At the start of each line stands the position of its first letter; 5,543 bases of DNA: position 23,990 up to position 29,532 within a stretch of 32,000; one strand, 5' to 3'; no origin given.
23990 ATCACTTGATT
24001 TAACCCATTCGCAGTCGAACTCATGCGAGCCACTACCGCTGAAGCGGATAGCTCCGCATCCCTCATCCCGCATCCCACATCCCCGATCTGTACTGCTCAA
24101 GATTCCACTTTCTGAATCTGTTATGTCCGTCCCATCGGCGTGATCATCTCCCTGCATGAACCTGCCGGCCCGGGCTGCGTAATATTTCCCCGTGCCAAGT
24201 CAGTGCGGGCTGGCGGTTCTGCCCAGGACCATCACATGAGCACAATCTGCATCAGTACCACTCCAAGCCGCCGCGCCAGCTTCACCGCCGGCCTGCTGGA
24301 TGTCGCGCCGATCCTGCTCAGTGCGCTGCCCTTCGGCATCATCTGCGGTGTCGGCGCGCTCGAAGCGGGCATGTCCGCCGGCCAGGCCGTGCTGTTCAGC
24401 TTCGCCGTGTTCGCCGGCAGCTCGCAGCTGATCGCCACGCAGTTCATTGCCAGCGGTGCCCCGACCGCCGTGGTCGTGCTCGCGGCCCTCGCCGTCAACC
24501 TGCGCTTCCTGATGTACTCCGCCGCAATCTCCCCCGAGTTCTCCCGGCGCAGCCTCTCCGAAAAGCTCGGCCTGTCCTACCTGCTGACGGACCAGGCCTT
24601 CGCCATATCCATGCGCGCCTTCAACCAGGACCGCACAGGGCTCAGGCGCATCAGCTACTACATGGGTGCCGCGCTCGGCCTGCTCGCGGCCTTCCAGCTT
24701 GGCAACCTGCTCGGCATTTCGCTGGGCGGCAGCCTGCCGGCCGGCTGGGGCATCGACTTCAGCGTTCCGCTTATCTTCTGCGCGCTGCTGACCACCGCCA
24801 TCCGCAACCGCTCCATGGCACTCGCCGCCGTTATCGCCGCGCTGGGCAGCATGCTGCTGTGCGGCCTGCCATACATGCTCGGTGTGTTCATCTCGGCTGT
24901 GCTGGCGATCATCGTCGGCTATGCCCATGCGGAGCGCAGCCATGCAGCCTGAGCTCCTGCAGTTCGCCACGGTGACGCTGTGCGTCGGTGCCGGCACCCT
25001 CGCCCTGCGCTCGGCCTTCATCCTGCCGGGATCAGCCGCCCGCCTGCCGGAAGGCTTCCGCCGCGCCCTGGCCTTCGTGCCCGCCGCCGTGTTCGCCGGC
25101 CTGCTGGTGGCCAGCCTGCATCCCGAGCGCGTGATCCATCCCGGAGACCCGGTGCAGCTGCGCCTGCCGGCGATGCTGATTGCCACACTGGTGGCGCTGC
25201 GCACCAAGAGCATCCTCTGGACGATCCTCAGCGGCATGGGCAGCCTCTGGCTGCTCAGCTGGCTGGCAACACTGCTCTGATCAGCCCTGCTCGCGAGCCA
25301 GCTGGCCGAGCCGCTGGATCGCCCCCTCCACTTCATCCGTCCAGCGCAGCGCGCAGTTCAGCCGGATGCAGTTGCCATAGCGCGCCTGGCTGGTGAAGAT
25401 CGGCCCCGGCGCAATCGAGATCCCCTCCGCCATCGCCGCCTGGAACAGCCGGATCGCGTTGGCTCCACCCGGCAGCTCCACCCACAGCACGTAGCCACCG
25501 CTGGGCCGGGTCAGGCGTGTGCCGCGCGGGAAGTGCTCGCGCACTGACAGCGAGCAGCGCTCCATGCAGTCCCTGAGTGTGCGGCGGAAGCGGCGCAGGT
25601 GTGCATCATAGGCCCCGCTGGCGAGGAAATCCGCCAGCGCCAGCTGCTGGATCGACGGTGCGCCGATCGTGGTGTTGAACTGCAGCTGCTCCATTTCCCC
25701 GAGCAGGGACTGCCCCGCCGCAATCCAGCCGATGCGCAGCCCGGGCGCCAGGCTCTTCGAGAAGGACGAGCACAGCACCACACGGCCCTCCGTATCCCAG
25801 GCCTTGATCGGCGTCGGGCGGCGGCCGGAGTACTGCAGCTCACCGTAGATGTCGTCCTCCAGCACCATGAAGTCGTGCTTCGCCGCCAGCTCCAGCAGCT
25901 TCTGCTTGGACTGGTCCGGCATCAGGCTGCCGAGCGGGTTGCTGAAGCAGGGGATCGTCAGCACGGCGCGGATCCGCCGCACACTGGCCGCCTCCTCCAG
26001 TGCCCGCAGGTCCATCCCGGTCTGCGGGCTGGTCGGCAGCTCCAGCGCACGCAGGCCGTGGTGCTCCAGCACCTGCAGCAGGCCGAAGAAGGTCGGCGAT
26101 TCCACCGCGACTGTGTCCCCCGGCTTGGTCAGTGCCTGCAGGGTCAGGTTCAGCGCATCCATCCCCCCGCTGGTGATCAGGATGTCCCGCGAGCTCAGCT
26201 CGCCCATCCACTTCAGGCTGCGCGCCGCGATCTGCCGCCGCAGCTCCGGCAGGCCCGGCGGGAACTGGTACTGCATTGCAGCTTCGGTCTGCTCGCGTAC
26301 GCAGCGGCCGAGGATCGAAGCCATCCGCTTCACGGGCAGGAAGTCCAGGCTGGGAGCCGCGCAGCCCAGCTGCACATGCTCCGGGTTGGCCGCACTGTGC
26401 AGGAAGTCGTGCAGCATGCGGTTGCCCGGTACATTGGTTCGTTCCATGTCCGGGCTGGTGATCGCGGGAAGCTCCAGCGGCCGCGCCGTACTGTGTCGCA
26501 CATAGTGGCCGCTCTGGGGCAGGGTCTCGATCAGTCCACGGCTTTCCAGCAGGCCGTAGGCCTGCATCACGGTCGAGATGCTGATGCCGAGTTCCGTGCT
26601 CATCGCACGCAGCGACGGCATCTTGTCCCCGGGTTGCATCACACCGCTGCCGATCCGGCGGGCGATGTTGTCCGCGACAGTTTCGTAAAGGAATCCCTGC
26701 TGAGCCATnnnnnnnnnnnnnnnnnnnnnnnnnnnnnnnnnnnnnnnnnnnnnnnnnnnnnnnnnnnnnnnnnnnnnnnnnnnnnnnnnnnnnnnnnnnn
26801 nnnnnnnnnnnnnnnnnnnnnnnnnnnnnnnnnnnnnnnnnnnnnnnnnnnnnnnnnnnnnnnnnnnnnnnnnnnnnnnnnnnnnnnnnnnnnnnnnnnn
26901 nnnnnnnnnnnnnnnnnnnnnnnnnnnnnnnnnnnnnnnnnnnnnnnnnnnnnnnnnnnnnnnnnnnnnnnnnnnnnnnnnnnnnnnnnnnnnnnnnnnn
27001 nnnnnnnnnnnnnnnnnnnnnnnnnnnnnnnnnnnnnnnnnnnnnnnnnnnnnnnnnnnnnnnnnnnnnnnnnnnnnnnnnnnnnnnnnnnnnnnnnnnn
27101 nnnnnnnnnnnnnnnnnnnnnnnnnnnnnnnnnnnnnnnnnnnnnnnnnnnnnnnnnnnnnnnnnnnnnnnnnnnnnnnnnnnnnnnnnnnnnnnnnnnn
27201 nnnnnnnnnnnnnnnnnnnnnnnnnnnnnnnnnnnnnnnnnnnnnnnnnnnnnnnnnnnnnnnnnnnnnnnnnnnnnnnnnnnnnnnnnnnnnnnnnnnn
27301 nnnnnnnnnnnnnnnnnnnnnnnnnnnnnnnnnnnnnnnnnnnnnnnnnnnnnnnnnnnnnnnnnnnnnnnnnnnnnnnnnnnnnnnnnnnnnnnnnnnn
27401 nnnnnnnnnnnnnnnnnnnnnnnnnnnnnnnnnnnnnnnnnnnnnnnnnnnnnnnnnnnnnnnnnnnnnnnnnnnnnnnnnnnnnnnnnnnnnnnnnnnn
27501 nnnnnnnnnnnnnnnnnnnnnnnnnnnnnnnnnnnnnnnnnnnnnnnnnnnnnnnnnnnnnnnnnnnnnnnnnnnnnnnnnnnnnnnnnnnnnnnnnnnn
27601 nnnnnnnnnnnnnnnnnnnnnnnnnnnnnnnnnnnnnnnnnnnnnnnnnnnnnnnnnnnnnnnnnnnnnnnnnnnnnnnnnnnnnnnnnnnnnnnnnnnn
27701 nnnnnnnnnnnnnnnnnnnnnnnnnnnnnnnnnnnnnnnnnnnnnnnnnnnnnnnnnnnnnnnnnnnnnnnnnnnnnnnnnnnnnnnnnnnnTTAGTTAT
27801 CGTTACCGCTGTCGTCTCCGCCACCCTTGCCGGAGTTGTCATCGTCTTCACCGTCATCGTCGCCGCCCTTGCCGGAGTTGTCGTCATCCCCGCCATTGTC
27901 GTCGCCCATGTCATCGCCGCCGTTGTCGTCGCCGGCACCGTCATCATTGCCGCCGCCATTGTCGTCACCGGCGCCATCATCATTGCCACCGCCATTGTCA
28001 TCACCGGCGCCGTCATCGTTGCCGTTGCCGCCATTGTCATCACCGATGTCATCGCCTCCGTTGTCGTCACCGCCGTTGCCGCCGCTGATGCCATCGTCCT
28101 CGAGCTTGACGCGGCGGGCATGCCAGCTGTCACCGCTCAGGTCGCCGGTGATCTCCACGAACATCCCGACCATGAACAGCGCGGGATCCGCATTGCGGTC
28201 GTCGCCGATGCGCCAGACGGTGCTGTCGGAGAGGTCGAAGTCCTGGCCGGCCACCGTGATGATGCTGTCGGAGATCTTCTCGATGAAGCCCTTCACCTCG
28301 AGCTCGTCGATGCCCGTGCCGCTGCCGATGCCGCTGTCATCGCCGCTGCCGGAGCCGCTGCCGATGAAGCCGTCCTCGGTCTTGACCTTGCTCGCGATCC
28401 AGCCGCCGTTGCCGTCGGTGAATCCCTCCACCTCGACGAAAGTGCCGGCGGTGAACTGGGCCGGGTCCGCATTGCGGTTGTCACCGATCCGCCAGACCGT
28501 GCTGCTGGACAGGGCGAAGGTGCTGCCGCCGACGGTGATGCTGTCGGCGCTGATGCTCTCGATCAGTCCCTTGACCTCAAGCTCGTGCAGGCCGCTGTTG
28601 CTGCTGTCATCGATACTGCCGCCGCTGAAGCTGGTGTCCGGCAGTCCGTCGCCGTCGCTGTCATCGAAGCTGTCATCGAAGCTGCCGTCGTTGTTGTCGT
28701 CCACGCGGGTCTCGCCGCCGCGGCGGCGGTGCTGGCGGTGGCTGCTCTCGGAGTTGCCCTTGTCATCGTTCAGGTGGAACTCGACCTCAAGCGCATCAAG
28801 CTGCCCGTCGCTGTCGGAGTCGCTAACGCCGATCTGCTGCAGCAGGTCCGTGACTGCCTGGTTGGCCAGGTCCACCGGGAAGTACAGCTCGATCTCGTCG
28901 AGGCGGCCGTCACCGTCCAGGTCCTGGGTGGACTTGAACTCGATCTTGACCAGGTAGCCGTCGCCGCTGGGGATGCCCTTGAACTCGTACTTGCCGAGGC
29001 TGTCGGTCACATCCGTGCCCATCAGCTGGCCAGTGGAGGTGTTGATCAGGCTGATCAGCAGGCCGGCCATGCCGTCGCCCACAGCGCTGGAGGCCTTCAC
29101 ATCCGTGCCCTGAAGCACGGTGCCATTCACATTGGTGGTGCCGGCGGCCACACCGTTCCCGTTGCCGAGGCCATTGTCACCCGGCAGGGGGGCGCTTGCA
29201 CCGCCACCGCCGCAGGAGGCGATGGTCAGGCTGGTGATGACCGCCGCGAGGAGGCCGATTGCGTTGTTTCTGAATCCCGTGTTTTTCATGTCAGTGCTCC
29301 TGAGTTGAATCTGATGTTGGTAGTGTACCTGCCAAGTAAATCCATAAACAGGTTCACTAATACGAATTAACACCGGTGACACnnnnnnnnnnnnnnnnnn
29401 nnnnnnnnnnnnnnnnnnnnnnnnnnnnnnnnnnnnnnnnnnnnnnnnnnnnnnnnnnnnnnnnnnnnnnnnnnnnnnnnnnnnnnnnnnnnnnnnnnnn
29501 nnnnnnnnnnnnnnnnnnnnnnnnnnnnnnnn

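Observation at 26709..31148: Tandemly duplicated module (acidic-tail lipoprotein + own terminator + small WDFEELL protein) bracketed by two MocR-type regulators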

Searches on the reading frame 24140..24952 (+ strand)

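Call 44: search_protein_families(library=pfam, proteins=[window:24140-24952:+], max_evalue=0.001)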
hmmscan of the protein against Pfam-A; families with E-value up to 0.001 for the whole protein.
window:24140-24952:+ (270 aa): 1 family
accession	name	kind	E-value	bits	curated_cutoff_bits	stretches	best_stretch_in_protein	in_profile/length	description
PF03591.19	AzlC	-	2.6e-33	115.8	32.1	1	57-198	1-136/137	AzlC protein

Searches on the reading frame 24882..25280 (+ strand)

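Call 44: search_protein_families(library=pfam, proteins=[window:24882-25280:+], max_evalue=0.001)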
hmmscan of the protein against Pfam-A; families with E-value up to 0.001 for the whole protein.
window:24882-25280:+ (132 aa): 1 family
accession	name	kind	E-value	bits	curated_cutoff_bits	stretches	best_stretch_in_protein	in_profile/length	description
PF05437.17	AzlD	-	8e-15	55.2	23.7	1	31-125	4-98/99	Branched-chain amino acid transport protein (AzlD)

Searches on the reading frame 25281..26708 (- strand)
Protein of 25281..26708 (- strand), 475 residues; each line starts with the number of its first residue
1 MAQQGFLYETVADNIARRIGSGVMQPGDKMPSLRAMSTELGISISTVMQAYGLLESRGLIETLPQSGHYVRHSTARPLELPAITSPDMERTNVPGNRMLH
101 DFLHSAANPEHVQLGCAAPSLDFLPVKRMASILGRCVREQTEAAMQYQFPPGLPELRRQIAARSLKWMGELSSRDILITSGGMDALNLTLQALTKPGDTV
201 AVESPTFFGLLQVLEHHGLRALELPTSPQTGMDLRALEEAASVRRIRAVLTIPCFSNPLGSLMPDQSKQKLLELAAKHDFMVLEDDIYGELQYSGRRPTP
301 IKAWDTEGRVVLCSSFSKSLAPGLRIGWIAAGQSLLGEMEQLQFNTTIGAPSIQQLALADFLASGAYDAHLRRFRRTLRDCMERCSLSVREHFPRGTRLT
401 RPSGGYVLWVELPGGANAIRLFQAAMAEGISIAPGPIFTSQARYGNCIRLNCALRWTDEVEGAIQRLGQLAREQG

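Call 4: search_protein_families(library=pfam, proteins=[window:25281-26708:-], max_evalue=0.1)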
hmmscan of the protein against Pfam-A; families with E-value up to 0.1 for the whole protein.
window:25281-26708:- (475 aa): 8 families
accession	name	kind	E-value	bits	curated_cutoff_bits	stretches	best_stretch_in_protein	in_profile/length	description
PF00155.27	Aminotran_1_2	-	2.7e-35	122.7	19.7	1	138-467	29-361/361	Aminotransferase class I and II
PF00392.27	GntR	-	2.9e-15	56.1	27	1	7-70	1-64/64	Bacterial regulatory proteins, gntR family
PF12897.13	Asp_aminotransf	-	6.2e-10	38.9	27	1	202-464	129-402/421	Aspartate amino-transferase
PF01041.23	DegT_DnrJ_EryC1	-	0.0025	17.5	19.8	1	178-285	44-145/360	DegT/DnrJ/EryC1/StrS aminotransferase family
PF14502.12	HTH_41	-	0.0051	16.7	25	1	27-61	3-37/48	Helix-turn-helix domain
PF13412.12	HTH_24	-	0.047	13.7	21.9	0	33-61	20-48/48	Winged helix-turn-helix DNA-binding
PF13730.12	HTH_36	-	0.068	13.4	25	0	31-60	26-55/55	Helix-turn-helix domain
PF09339.16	HTH_IclR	-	0.084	13.1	22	0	30-63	18-51/52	IclR helix-turn-helix domain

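Call 7: search_protein_families(library=ncbifam, proteins=[window:25281-26708:-], max_evalue=0.1)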
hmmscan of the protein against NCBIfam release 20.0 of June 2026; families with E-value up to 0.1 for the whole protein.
window:25281-26708:- (475 aa): 93 families (the best 25 are shown)
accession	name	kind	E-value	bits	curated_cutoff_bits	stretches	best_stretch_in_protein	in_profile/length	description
NF052282.1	PLP_TF_PdxR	equivalog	1.8e-84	284.4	320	1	7-467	2-447/448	MocR-like pyridoxine biosynthesis transcription factor PdxR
NF052290.2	MocR_like_YczR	exception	6.5e-76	255.9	487.4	1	6-469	19-456/458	MocR-like transcription factor YczR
NF052286.1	ecto_TF_EhuR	exception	6.1e-58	196.5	480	1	7-473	12-451/458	MocR-like ectoine utilization transcription factor EhuR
NF052281.1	rhizopine_MocR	equivalog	2.2e-55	188.2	650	1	9-437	21-445/479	rhizopine catabolism transcriptional regulator MocR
TIGR04461.1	endura_MppQ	equivalog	3.5e-52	177.8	540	1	114-469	17-378/392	enduracididine biosynthesis enzyme MppQ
NF041364.1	GntC_guanitoxin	equivalog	5.1e-52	176.9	415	1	121-469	8-355/356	guanitoxin biosynthesis PLP-dependent (S)-gamma-hydroxy-L-arginine cyclodehydratase GntC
NF004770.0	PRK06108.1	subfamily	6.8e-39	133.8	422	1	147-471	69-392/396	pyridoxal phosphate-dependent aminotransferase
NF052285.1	GABA_TF_GabR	exception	1.3e-34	119.8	600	1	8-403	1-382/456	MocR-like transcriptional regulator GabR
NF005732.0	PRK07550.1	equivalog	1.4e-34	119.8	366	1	101-470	22-387/389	aminotransferase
NF012025.0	PRK15481.1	equivalog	4.2e-30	104.8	573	1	9-453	9-412/432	MocR-like B6 salvage transcription factor PtsJ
TIGR04544.1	3metArgNH2trans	equivalog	1.4e-26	93.5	350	1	141-413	42-308/366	beta-methylarginine biosynthesis bifunctional aminotransferase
NF005816.0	PRK07682.1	equivalog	3.6e-26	91.7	620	1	132-441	47-356/390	aminotransferase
NF006569.0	PRK09082.1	subfamily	8.8e-26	90.9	420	1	122-468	41-384/386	methionine aminotransferase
TIGR01265.1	tyr_nico_aTase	subfamily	1.6e-25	89.9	292.45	1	142-412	64-339/403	tyrosine/nicotianamine family aminotransferase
NF006488.0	PRK08912.1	equivalog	8.9e-25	87.4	498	1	132-472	44-385/387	aminotransferase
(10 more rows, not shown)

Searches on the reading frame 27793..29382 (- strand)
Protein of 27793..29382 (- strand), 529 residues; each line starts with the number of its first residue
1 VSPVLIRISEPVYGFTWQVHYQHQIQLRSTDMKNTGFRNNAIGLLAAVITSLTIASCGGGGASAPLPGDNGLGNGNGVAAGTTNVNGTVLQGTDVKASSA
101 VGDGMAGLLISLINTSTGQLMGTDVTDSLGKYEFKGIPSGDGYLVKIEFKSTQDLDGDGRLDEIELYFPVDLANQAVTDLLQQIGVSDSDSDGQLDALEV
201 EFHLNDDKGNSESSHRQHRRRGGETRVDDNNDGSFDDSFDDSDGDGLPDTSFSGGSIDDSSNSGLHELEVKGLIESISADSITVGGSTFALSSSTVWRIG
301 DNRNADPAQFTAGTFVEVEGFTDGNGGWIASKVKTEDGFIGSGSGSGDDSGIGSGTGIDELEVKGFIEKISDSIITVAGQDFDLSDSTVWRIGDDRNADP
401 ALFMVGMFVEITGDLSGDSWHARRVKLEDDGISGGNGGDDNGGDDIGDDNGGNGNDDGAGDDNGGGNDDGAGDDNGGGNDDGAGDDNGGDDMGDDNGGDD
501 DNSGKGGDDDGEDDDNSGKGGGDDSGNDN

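Call 4: search_protein_families(library=pfam, proteins=[window:27793-29382:-], max_evalue=0.1)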
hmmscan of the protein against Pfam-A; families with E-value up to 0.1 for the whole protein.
window:27793-29382:- (529 aa): 3 families
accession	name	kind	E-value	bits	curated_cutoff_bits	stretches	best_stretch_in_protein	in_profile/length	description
PF18914.6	DUF5666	-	3.6e-25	88.4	27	2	271-334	1-60/60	Domain of unknown function (DUF5666)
PF08670.17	MEKHLA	-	0.00074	19.9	23.7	0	359-398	91-130/143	MEKHLA domain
PF13620.12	CarboxypepD_reg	-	0.00081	20.1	32.3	1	101-150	10-57/82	Carboxypeptidase regulatory-like domain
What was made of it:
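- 27793..29289 (-): lipoA. A 498-aa lipoprotein (IASC, Cys26) with two strict EF-hand loops (residues 123 and 157), two further DxDxDG loops, two DUF5666 OB-fold domains and a DDNGG-type acidic tail. Pfam DUF5666 3.6e-25, two stretches (call 4).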

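Call 7: search_protein_families(library=ncbifam, proteins=[window:27793-29382:-], max_evalue=0.1)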
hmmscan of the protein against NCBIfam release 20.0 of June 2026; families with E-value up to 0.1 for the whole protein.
window:27793-29382:- (529 aa): 0 families

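Call 29: search_solved_structures(query=window:27793-29289:-, max_evalue=1)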
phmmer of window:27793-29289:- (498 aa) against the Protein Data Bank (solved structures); distinct sequences matched with E-value up to 1: 0.
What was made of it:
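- Closest known: Bacterial EF-hand / DxDxDG calcium-binding proteins. Different: No sequence relative has a solved structure (call 29).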

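Call 55: search_protein_families(library=padloc, proteins=[window:27793-29289:-], max_evalue=0.1)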
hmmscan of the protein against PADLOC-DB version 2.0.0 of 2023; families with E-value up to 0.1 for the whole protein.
window:27793-29289:- (498 aa): 0 families
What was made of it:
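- There is no PADLOC hit (call 55).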

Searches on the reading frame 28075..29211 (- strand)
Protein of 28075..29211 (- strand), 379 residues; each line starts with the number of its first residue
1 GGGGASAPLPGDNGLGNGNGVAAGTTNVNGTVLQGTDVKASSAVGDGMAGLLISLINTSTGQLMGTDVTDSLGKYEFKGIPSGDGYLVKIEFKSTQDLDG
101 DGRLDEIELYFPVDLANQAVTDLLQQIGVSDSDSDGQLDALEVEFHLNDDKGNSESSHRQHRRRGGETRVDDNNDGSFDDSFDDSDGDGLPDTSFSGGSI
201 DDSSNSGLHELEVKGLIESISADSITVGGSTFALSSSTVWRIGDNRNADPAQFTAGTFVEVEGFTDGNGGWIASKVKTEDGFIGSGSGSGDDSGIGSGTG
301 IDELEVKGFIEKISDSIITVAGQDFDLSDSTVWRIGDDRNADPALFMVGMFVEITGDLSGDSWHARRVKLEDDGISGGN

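Call 77: predict_structure(alignment_id=A6)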
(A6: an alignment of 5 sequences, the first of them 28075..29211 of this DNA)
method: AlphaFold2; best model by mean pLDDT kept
length: 379 residues; sequences in the alignment: 5
mean_pLDDT: 53.2   pTM: 0.31
mean pLDDT of the five models: 53.2, 50.1, 49.6, 48.6, 46.0
residues with pLDDT >= 90: 12; 70-90: 119; 50-70: 19; < 50: 229
segments of 3 or more residues with pLDDT < 50: 1-100, 103-115, 119-121, 125-174, 176-208, 280-300, 373-379
pLDDT, mean of each block of 10 residues (from residue 1): 26 27 30 26 32 44 29 28 38 41 42 47 47 42 31 32 36 44 40 34 39 84 88 85 79 84 72 80 35 34 77 87 85 82 82 83 85 44
secondary structure, 60 per line:
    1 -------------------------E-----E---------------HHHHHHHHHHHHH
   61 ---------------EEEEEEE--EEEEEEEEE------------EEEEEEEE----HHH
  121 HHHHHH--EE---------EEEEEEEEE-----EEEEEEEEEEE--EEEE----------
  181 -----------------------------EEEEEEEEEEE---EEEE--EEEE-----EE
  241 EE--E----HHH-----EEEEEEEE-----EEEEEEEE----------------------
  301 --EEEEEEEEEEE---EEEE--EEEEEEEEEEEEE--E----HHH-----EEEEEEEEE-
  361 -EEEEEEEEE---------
elements in order: H48-60 E76-82 E85-93 E106-113 H118-126 E140-148 E154-164 E167-170 E210-220 E224-227 E230-233 E239-242 E258-265 E271-278 E303-313 E317-320 E323-335 E351-359 E362-370
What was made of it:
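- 27793..29289 (-): AF2 pLDDT 72-88 for the DUF5666 domains only (call 77).
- On CarboxypepD_reg (PF13620): The AF2 model of this region is unreliable (call 77).
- The N-domain model is unreliable (pLDDT below 50, call 77).
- Tried and rejected: AF2 of lipoA: only the DUF5666 domains are confident (call 77).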

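Call 80: fold_search(model_id=the predicted structure, library=pdb)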
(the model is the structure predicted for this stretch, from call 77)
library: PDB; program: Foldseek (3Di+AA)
matches with E <= 10: 591; with E <= 0.001: 0
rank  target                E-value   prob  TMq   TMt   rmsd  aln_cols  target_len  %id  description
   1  7a05_MODEL_1_A        3.8e-03  0.89  0.13  0.26  16.2       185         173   18  NMR structure of D3-D4 domains of Vibrio vulnificus ribosomal protein S1 (released 2021-06-23)
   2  3tdq_A                5.4e-03  1.00  0.16  0.63   2.5        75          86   21  Crystal structure of a fimbrial biogenesis protein PilY2 (PilY2_PA4555) from Pseudomonas aeruginosa PAO1 at 2.10 A res (released 2011-08-31)
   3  3tdq_B                7.9e-03  1.00  0.16  0.69   2.2        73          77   20  Crystal structure of a fimbrial biogenesis protein PilY2 (PilY2_PA4555) from Pseudomonas aeruginosa PAO1 at 2.10 A res (released 2011-08-31)
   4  2vb2                  2.6e-02  1.00  0.14  0.69   3.3        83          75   13  Crystal structure of Cu(I)CusF (released 2007-12-18)
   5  1zeq                  3.2e-02  1.00  0.16  0.65   6.3        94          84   13  1.5 A Structure of apo-CusF residues 6-88 from Escherichia coli (released 2005-08-02)
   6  3e6z                  4.7e-02  1.00  0.14  0.62   4.0        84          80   12  1.0 A Structure of CusF-W44A-Cu(II) residues 10-88 from Escherichia coli (released 2009-07-07)
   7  2qcp                  5.9e-02  1.00  0.15  0.66   3.3        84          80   13  1.0 A Structure of CusF-Ag(I) residues 10-88 from Escherichia coli (released 2007-10-02)
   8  9f29_A                7.8e-02  0.96  0.14  0.12   4.2        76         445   17  Pyrococcus abyssi PolD in complex with Rpa2 winged-helix domain class 1 (composite map) (released 2024-12-04)
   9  2l55_MODEL_1_A        8.3e-02  1.00  0.15  0.60   2.6        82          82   18  Solution structure of the C-terminal domain of SilB from Cupriavidus metallidurans (released 2011-02-23)
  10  7yny_C                8.3e-02  0.08  0.13  0.14  19.5       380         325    8  Crystal structure of baculovirus LEF-3 from Helicoverpa armigera nucleopolyhedrovirus (released 2023-01-25)
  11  9f2a_A                9.8e-02  0.96  0.14  0.12   4.1        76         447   17  Pyrococcus abyssi PolD in complex with Rpa2 winged-helix domain class 2 (composite map) (released 2024-12-04)
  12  5ihe_B                1.0e-01  0.91  0.12  0.11   4.4        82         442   16  D-family DNA polymerase - DP1 subunit (3'-5' proof-reading exonuclease) (released 2016-08-31)
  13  6hmf_B                1.4e-01  0.77  0.12  0.10   5.6        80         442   15  D-family DNA polymerase - DP1 subunit (3'-5' proof-reading exonuclease) H451 proof-reading deficient variant (released 2019-01-30)
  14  9gb3_A                1.6e-01  0.44  0.13  0.11   7.3        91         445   15  Extended phiCD508 portal (released 2025-03-26)
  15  7yny_H                2.1e-01  0.06  0.13  0.14  19.8       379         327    8  Crystal structure of baculovirus LEF-3 from Helicoverpa armigera nucleopolyhedrovirus (released 2023-01-25)
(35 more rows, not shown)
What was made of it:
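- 27793..29289 (-): Nearest folds are PilY2 and CusF/SilB, TM 0.6-0.7, E >= 0.004 (call 80).
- Closest known: CusF / SilF / SilB-C periplasmic OB-fold metallochaperones and PilY2. Same: They are the nearest solved folds to the two DUF5666 domains (Foldseek TM 0.6-0.7, probability 1.0, call 80).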

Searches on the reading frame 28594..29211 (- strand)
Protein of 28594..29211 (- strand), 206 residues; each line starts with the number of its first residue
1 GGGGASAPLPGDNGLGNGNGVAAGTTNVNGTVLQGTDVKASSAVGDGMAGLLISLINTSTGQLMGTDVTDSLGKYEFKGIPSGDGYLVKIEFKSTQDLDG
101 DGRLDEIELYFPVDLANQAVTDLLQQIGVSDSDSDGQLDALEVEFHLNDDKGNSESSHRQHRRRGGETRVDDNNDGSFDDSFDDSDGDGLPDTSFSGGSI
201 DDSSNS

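Call 51: find_homologous_proteins(query=window:28594-29211:-, max_evalue=0.001)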
Query window:28594-29211:- (206 aa): 3 proteins with E <= 0.001 among 1353 candidates.
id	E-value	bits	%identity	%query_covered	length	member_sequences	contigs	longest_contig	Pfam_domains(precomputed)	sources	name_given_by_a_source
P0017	1.9e-91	324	83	90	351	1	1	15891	PF18914.7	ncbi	-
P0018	2.7e-40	157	46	100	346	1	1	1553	PF18914.7,PF17210.10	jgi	jgi:hypothetical protein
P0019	3.4e-32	131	56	57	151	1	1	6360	PF13620.13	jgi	jgi:hypothetical protein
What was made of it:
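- Tried and rejected: Homology search with the lipoprotein N-domain returned only 3 proteins (call 51).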

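Call 87: find_encoding_contigs(protein=P0019, flank=10000, max_places=3)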
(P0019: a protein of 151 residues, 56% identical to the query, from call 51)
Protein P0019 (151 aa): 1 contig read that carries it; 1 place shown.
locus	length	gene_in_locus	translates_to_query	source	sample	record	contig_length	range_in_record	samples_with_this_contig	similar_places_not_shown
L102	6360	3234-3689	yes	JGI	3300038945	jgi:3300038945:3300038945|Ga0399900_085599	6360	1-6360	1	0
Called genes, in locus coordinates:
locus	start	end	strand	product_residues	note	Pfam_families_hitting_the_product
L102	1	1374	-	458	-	?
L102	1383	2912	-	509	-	PF00392:GntR, PF00155:Aminotran_1_2, PF12897:Asp_aminotransf (weak)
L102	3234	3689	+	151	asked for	PF13620:CarboxypepD_reg (weak)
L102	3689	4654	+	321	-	-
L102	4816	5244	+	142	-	-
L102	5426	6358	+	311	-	?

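Call 88: find_encoding_contigs(protein=P0018, flank=10000, max_places=3)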
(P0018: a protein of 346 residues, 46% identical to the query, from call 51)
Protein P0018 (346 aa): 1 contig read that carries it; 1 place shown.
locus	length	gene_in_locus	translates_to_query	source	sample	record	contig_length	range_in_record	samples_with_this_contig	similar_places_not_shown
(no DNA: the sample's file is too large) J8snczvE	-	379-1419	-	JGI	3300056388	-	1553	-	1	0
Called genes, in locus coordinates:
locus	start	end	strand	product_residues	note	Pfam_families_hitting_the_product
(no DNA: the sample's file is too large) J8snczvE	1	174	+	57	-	?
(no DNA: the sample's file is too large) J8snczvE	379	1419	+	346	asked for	PF17210:SdrD_B (weak), PF18914:DUF5666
